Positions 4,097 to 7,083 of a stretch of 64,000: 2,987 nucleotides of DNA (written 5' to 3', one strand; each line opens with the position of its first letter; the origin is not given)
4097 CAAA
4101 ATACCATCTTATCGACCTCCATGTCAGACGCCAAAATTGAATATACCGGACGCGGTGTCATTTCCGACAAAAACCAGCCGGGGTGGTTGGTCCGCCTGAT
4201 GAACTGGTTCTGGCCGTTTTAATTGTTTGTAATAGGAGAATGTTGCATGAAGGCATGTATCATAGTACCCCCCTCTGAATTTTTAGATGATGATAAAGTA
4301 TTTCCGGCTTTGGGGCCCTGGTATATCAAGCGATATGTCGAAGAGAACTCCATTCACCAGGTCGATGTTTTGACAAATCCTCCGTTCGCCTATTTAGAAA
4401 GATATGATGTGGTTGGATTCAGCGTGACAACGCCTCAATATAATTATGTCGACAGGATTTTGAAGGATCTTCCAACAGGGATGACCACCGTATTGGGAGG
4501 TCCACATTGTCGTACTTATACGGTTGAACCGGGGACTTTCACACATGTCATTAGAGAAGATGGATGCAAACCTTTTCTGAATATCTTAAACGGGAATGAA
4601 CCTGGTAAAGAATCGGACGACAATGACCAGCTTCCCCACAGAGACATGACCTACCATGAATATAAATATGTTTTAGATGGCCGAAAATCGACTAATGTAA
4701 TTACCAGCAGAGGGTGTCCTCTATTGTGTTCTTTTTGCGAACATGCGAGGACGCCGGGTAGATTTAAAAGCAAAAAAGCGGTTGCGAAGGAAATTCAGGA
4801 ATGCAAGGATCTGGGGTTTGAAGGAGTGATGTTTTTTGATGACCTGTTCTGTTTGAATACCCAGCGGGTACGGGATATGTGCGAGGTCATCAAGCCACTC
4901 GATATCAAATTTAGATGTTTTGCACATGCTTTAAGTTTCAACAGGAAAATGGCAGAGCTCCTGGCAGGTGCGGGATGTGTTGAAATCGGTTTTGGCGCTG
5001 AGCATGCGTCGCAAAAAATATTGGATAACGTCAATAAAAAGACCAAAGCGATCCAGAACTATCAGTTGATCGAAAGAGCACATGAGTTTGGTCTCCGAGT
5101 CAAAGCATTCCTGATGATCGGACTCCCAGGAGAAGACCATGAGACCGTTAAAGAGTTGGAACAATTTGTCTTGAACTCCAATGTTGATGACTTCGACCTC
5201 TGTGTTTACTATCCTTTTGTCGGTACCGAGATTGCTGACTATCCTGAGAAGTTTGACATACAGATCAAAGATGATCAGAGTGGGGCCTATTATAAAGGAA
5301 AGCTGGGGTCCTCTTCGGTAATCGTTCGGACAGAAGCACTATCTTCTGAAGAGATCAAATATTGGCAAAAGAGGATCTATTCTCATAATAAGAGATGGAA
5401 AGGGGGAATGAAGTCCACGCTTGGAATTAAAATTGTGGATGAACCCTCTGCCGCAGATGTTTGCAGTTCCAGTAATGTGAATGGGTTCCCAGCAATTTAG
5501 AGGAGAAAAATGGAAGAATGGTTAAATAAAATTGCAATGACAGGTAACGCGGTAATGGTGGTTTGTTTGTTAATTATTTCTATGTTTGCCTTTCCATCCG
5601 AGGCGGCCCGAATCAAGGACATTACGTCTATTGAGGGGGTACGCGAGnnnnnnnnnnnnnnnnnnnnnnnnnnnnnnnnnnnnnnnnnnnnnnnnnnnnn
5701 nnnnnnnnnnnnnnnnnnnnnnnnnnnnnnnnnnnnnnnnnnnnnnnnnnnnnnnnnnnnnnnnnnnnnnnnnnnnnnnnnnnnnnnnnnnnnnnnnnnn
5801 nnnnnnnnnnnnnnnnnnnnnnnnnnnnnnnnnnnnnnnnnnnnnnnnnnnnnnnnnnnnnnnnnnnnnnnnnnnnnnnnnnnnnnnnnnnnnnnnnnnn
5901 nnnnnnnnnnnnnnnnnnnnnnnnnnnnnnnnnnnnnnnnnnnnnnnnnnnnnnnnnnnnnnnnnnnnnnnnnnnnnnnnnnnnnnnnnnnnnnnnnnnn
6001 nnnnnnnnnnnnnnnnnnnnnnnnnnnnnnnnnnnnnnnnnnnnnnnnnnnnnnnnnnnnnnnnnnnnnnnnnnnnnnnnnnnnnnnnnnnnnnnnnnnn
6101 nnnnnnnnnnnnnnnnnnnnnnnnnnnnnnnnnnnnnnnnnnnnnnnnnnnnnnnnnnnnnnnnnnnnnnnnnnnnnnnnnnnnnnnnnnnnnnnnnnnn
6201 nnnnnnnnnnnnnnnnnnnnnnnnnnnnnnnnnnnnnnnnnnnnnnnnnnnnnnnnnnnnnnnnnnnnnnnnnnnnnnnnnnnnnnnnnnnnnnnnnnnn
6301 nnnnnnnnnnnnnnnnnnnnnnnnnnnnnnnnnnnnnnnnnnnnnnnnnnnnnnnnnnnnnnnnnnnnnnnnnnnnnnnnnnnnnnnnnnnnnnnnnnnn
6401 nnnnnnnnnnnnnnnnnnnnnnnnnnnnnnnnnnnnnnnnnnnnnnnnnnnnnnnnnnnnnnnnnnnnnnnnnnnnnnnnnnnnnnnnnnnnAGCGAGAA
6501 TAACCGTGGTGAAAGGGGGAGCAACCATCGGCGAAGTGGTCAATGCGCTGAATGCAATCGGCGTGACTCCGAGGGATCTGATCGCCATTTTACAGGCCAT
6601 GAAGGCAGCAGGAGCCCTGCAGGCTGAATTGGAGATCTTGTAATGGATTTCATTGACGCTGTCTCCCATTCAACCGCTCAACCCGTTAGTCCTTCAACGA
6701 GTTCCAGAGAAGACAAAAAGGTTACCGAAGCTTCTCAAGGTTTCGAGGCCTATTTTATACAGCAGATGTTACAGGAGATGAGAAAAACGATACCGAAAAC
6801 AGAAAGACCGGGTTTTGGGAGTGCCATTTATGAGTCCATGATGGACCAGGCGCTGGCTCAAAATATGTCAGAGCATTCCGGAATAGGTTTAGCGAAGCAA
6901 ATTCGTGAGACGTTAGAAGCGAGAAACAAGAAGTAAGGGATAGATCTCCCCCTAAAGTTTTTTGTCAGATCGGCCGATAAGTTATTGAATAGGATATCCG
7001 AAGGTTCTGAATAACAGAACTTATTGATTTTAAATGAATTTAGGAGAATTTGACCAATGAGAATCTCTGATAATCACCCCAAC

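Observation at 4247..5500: Radical-SAM gene embedded between flgH and flgI in the rod/ring operon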

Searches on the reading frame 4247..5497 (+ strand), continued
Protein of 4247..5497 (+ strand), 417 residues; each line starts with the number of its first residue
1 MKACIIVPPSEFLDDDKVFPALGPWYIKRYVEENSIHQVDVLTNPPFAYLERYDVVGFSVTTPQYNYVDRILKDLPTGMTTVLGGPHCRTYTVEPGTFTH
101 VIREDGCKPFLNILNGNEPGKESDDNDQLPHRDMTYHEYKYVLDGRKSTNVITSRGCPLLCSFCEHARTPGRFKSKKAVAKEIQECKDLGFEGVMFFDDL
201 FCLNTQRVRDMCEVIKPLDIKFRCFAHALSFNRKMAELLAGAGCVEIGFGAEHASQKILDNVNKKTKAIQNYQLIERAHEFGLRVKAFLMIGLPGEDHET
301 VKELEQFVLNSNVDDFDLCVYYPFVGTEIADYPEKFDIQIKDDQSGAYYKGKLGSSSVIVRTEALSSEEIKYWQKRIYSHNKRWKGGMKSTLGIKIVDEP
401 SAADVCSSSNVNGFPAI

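Call 35: fold_search(model_id=the predicted structure, library=pdb)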
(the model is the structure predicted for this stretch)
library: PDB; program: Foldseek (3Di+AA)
matches with E <= 10: 1738; with E <= 0.001: 138
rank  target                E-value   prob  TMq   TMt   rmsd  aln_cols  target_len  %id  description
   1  9ccb                  6.5e-19  1.00  0.62  0.62   8.2       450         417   16  X-ray crystal structure of methyl-coenzyme M reductase glutamine methylase (MgmA) from Methanothermobacter marburgensis  (released 2025-01-01)
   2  6fd2_B                3.0e-17  1.00  0.72  0.67   4.9       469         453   17  Radical SAM 1,2-diol dehydratase AprD4 in complex with its substrate paromamine (released 2018-01-17)
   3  6fd2_A                8.9e-17  1.00  0.74  0.68   4.1       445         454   17  Radical SAM 1,2-diol dehydratase AprD4 in complex with its substrate paromamine (released 2018-01-17)
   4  9n1b                  2.8e-16  1.00  0.66  0.46   4.8       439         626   15  Crystal structure of CysS from Corallococcus sp. CA054B with 5'-deoxyadenosine, methionine, and pantetheinylated 3-metho (released 2026-01-28)
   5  6wte_A                6.1e-16  1.00  0.65  0.49   7.1       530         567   14  Structure of radical S-adenosylmethionine methyltransferase, TsrM, from Kitasatospora setae with cobalamin and [4Fe-4S (released 2020-12-23)
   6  9n1c                  6.8e-16  1.00  0.68  0.47   4.9       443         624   15  Crystal structure of CysS from Corallococcus sp. CA054B with 5'-deoxyadenosine, methionine, and pantetheinylated 3-ethox (released 2026-01-28)
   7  6wtf_A                7.3e-16  1.00  0.64  0.50   6.9       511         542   13  Structure of radical S-adenosylmethionine methyltransferase, TsrM, from Kitasatospora setae with tryptophan substrate  (released 2020-12-23)
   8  7mjy_A                9.2e-16  1.00  0.59  0.56   6.0       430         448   12  MiaB in the complex with s-adenosyl-L-homocysteine and RNA (released 2021-09-15)
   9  9n1d                  1.0e-15  1.00  0.65  0.45   5.0       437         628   16  Crystal structure of CysS from Corallococcus sp. CA054B with 5'-deoxyadenosine and methionine bound (released 2026-01-28)
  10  6wte_B                1.8e-15  1.00  0.61  0.49   6.1       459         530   14  Structure of radical S-adenosylmethionine methyltransferase, TsrM, from Kitasatospora setae with cobalamin and [4Fe-4S (released 2020-12-23)
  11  6wtf_B                3.3e-15  1.00  0.64  0.51   7.7       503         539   14  Structure of radical S-adenosylmethionine methyltransferase, TsrM, from Kitasatospora setae with tryptophan substrate  (released 2020-12-23)
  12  7mjz                  7.1e-15  1.00  0.62  0.58   5.2       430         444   14  The structure of MiaB with pentasulfide bridge (released 2021-09-15)
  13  5ul4                  1.4e-14  1.00  0.61  0.37   8.2       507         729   15  Structure of Cobalamin-dependent S-adenosylmethionine radical enzyme OxsB with aqua-cobalamin and S-adenosylmethionine b (released 2017-04-19)
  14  7kdy_A                2.2e-14  1.00  0.66  0.43   6.7       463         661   16  Crystal structure of Streptomyces tokunonesis TokK with hydroxycobalamin, 5'-deoxyadenosine, methionine, and (2R)-pant (released 2022-01-12)
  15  5ul3                  3.0e-14  1.00  0.65  0.39   6.0       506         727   15  Structure of Cobalamin-dependent S-adenosylmethionine radical enzyme OxsB with aqua-cobalamin bound (released 2017-04-19)
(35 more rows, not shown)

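Call 38: list_cluster_members(proteins=[window:4247-5497:+, window:5510-6640:+, window:13427-16546:+, window:16793-17737:+])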
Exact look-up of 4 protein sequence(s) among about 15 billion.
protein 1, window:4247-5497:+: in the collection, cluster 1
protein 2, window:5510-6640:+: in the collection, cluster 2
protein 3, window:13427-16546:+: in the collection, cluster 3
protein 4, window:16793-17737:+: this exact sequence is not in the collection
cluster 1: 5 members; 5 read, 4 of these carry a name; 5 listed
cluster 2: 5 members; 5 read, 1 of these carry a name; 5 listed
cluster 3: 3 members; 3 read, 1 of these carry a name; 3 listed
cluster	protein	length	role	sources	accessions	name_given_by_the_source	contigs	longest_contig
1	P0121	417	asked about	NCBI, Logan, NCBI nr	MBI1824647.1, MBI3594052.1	MAG: radical SAM protein [Nitrospirae bacterium] | radical SAM protein [Nitrospirota bacterium]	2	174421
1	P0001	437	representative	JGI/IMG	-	radical SAM superfamily enzyme YgiQ (UPF0313 family)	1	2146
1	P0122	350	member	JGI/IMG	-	radical SAM superfamily enzyme YgiQ (UPF0313 family)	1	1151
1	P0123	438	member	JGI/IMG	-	radical SAM superfamily enzyme YgiQ (UPF0313 family)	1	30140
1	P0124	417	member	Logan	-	-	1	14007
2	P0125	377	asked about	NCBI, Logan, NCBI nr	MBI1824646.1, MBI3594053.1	MAG: flagellar basal body P-ring protein FlgI [Nitrospirae bacterium] | flagellar basal body P-ring protein FlgI [Nitrospirota bacterium]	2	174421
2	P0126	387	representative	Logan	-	-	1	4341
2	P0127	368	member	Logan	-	-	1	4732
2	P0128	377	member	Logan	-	-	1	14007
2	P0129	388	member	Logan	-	-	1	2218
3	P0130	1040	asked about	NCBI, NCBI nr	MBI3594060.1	MAG: methyltransferase domain-containing protein [Nitrospirae bacterium] | methyltransferase domain-containing protein [Nitrospirota bacterium]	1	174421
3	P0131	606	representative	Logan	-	-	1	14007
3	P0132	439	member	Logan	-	-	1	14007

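Call 39: find_encoding_contigs(protein=P0123, flank=10000, max_places=1)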
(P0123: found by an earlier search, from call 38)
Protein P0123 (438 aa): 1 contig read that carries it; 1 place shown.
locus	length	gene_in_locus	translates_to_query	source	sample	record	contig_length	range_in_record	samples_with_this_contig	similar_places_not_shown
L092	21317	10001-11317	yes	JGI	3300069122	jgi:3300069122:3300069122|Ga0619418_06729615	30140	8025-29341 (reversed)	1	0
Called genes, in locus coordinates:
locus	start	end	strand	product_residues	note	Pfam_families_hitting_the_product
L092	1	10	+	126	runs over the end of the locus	PF00072:Response_reg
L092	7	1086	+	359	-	PF00072:Response_reg, PF01339:CheB_methylest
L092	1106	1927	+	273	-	PF03705:CheR_N (weak), PF01739:CheR, PF08242:Methyltransf_12 (faint), PF13649:Methyltransf_25 (faint)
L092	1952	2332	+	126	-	PF00072:Response_reg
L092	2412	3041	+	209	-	PF04344:CheZ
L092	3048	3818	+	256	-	PF20560:MotA_N, PF01618:MotA_ExbB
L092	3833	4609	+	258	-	PF13677:MotB_plug, PF00691:OmpA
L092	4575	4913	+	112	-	-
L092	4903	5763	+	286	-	PF08668:HDOD, PF01966:HD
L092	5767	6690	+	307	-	PF00990:GGDEF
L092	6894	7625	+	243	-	PF00460:Flg_bb_rod (weak), PF22692:LlgE_F_G_D1, PF06429:Flg_bbr_C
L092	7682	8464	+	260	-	PF00460:Flg_bb_rod, PF22692:LlgE_F_G_D1, PF06429:Flg_bbr_C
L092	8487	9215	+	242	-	PF08666:SAF (weak), PF13144:ChapFlgA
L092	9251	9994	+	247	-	PF02107:FlgH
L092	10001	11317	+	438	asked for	PF04055:Radical_SAM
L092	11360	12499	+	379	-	PF02119:FlgI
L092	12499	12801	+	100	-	PF10135:Rod-binding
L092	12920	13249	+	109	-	PF04316:FlgM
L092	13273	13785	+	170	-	PF05130:FlgN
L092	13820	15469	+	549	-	PF00460:Flg_bb_rod, PF22638:FlgK_D1, PF21158:flgK_1st_1 (weak), PF06429:Flg_bbr_C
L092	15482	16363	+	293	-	PF00669:Flagellin_N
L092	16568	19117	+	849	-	PF14559:TPR_19, PF00515:TPR_1, PF13181:TPR_8, PF13424:TPR_12, PF00515:TPR_1, PF13424:TPR_12, PF13181:TPR_8, PF13414:TPR_11, +40 more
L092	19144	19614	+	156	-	PF05050:Methyltransf_21 (weak)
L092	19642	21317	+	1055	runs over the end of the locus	PF13489:Methyltransf_23, PF13414:TPR_11 (weak), PF13424:TPR_12, PF00515:TPR_1, PF07719:TPR_2 (weak), PF13424:TPR_12, PF00534:Glycos_transf_1, PF13692:Glyco_trans_1_4, +11 more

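Call 48: search_protein_families(library=pfam, proteins=[L042:1871-2389:+, L042:2501-3028:-, L042:3114-3890:-, L042:3890-4522:-, L042:4525-4842:-, L042:5034-6020:-, L042:6045-6629:+, L042:6773-8938:-, L011:6163-7869:+, L011:9309-10226:+], max_evalue=0.001)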
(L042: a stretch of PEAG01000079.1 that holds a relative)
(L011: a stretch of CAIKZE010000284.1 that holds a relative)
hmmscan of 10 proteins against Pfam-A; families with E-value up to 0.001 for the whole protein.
L042:1871-2389:+ (173 aa): 3 families
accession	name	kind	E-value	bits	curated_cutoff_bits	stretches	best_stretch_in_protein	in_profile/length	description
PF02915.23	Rubrerythrin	-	1.9e-14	54.7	22.8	2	117-168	2-55/137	Rubrerythrin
PF13668.12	Ferritin_2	-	7.6e-07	29.8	24.7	1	28-160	4-130/138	Ferritin-like domain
PF09537.16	DUF2383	-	1.5e-05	25.5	30.8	0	123-167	11-55/111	Domain of unknown function (DUF2383)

L042:2501-3028:- (176 aa): 0 families

L042:3114-3890:- (259 aa): 1 family
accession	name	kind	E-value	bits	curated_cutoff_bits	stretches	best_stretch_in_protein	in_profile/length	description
PF00813.25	FliP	-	2.4e-81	272.7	26.9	1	62-254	1-191/191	FliP family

L042:3890-4522:- (211 aa): 1 family
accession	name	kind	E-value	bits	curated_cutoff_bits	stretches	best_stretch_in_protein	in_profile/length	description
PF04347.18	FliO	-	6.6e-08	33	22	1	122-169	18-65/91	Flagellar biosynthesis protein, FliO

L042:4525-4842:- (106 aa): 1 family
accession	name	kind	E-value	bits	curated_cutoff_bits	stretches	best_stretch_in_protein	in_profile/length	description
PF01052.25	FliMN_C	-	1.6e-25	89.2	23.8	1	26-96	2-72/73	Type III flagellar switch regulator (C-ring) FliN C-term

L042:5034-6020:- (329 aa): 2 families
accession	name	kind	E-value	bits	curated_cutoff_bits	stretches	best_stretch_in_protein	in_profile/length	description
PF02154.20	FliM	-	8.6e-32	111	27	1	52-231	11-190/192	Flagellar motor switch protein FliM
PF01052.25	FliMN_C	-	1.5e-16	60.5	23.8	1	255-324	2-71/73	Type III flagellar switch regulator (C-ring) FliN C-term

L042:6045-6629:+ (195 aa): 0 families

L042:6773-8938:- (722 aa): 4 families
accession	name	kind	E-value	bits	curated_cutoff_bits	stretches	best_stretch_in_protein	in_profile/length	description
PF07559.19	FlgE_D2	-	4.2e-16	60.1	22.7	2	202-361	1-124/142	Flagellar basal body protein FlaE D2 domain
PF06429.18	Flg_bbr_C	-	1.2e-14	54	23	1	678-720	4-46/46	Flagellar basal body rod FlgEFG protein C-terminal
PF22692.1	LlgE_F_G_D1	-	2.5e-10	40.8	27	1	113-201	2-58/64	Flagellar hook protein FlgE/F/G D1 domain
PF00460.25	Flg_bb_rod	-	1.5e-05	25.3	20.7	1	29-59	1-31/31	Flagella basal body rod protein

L011:6163-7869:+ (569 aa): 2 families
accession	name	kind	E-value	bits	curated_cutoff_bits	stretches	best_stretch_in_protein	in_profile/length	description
PF02709.20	Glyco_transf_7C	-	2.2e-06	27.7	23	1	193-235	17-57/78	N-terminal domain of galactosyltransferase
PF10111.15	Glyco_tranf_2_2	-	0.00012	22.2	27.3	1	92-239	61-205/276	Glycosyltransferase like family 2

L011:9309-10226:+ (306 aa): 0 families

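Call 50: search_dna_similar(query=window:4247-5497:+, collection=phages, mode=protein, max_evalue=1e-10, max_rows=25)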
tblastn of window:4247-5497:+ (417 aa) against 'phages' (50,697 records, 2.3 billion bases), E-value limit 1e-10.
No match.

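Call 51: find_related_loci(query=A1, collection=viral_contigs, flank=6000)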
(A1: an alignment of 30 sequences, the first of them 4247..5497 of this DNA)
Query A1 (417 aa) in viral_contigs; peptide patterns used: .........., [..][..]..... (x = any residue, [..] = any of these).
600 stretches matched a pattern (row limit reached: there are more); 190 encode a relative of the query (tblastn E <= 1e-3); the best 80 are kept; 80 distinct loci.
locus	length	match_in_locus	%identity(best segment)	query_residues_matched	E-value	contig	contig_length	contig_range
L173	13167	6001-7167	37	1-370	5e-72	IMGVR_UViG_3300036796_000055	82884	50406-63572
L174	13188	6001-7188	37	10-375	3e-70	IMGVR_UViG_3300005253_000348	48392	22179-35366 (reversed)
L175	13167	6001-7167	36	1-370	1e-69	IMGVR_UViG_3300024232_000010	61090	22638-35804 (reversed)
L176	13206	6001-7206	37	10-375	2e-68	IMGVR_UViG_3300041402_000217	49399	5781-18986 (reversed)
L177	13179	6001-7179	34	5-384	3e-67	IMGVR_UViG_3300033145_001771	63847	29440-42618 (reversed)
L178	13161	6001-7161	35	5-370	1e-61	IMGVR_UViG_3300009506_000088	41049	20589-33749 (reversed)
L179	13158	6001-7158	33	9-377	3e-59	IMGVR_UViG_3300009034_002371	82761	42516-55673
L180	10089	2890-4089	33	5-385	3e-59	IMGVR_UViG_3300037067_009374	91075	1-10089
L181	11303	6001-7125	33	3-370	4e-57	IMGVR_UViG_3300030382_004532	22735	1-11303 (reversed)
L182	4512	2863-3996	31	4-370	9e-50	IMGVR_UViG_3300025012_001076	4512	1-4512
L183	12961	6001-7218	30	1-392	3e-48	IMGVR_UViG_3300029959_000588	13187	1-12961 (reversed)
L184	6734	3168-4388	29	5-397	1e-47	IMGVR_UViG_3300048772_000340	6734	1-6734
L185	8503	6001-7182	33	5-383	2e-46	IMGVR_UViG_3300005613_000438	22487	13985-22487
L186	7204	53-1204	32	9-375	2e-46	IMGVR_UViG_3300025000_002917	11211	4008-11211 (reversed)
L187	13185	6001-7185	31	5-383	1e-45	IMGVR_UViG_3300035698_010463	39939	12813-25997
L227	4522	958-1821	27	56-329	3e-21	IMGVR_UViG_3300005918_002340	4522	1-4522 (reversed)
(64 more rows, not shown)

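Call 59: search_protein_families(library=pfam, alignment_id=A1, max_evalue=0.01)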
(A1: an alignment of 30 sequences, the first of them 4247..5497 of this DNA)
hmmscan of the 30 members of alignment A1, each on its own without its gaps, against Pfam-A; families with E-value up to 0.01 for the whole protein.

A. member 1, window:4247-5497:+ (417 aa): 2 families
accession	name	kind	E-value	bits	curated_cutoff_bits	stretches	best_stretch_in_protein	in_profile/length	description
PF04055.27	Radical_SAM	-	3.1e-20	73.4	29.5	1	151-307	1-165/166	Radical SAM superfamily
PF02310.24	B12-binding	-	9.5e-05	22.7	32.1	1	20-92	13-95/121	B12 binding domain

B. families by the number of members that match (of 30 scanned): 5 families
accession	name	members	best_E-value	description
PF04055.27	Radical_SAM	30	1e-23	Radical SAM superfamily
PF02310.24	B12-binding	27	4.3e-12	B12 binding domain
PF14668.11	RICTOR_V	2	0.0041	Rapamycin-insensitive companion of mTOR, domain 5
PF07939.16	DUF1685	1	0.0035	Protein of unknown function (DUF1685)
PF04628.19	Sedlin_N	1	0.0071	Sedlin, N-terminal conserved region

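Call 65: find_encoding_contigs(protein=P0024, flank=6000, max_places=1)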
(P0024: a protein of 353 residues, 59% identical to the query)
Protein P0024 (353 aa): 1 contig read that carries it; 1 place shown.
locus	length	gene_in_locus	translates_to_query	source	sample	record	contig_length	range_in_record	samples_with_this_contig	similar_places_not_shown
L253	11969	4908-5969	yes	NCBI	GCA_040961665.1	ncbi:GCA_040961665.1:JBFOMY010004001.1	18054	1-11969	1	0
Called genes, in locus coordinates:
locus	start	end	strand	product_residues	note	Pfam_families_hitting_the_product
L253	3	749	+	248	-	?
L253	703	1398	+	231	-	-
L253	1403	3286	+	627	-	-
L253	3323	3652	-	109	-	-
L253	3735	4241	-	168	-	PF08241:Methyltransf_11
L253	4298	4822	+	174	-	PF13578:Methyltransf_24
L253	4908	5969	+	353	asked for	PF02310:B12-binding, PF04055:Radical_SAM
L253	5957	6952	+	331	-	-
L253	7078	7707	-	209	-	-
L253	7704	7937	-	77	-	-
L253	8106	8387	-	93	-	-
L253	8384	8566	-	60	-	-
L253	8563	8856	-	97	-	PF14216:DUF4326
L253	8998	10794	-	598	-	PF13597:NRDD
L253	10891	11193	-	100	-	-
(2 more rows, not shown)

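Call 66: find_encoding_contigs(protein=P0019, flank=6000, max_places=1)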
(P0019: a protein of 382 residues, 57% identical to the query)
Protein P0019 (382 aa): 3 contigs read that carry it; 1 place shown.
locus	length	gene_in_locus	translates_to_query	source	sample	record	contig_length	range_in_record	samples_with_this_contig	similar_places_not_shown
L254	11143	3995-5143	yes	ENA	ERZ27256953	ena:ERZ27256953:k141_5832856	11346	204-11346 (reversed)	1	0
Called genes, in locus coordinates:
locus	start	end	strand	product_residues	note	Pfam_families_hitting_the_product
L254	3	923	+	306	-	?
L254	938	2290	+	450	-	-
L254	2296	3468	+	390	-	PF01041:DegT_DnrJ_EryC1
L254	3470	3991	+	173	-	PF13302:Acetyltransf_3, PF13420:Acetyltransf_4, PF00583:Acetyltransf_1, PF13508:Acetyltransf_7 (weak)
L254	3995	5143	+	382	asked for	PF04055:Radical_SAM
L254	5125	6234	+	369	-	-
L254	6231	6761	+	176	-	PF01596:Methyltransf_3 (weak), PF13578:Methyltransf_24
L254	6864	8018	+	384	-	PF08241:Methyltransf_11, PF13649:Methyltransf_25 (weak)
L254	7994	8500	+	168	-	PF13489:Methyltransf_23 (weak), PF08241:Methyltransf_11, PF13649:Methyltransf_25 (weak)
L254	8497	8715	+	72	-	-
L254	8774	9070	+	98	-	-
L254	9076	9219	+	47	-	-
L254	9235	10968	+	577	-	PF00535:Glycos_transf_2 (weak), PF01075:Glyco_transf_9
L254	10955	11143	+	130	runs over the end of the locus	?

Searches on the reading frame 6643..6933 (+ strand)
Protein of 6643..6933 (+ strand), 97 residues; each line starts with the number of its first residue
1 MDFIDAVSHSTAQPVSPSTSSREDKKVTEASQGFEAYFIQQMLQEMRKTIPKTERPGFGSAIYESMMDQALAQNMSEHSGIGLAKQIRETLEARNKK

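Call 3: search_protein_families(library=pfam, proteins=[window:6643-6933:+], max_evalue=0.01)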
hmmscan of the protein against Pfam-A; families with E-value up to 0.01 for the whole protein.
window:6643-6933:+ (97 aa): 1 family
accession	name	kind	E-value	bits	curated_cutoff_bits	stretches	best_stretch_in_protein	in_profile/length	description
PF10135.14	Rod-binding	-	9.4e-13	48.9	25.1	1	44-87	1-48/51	Rod binding protein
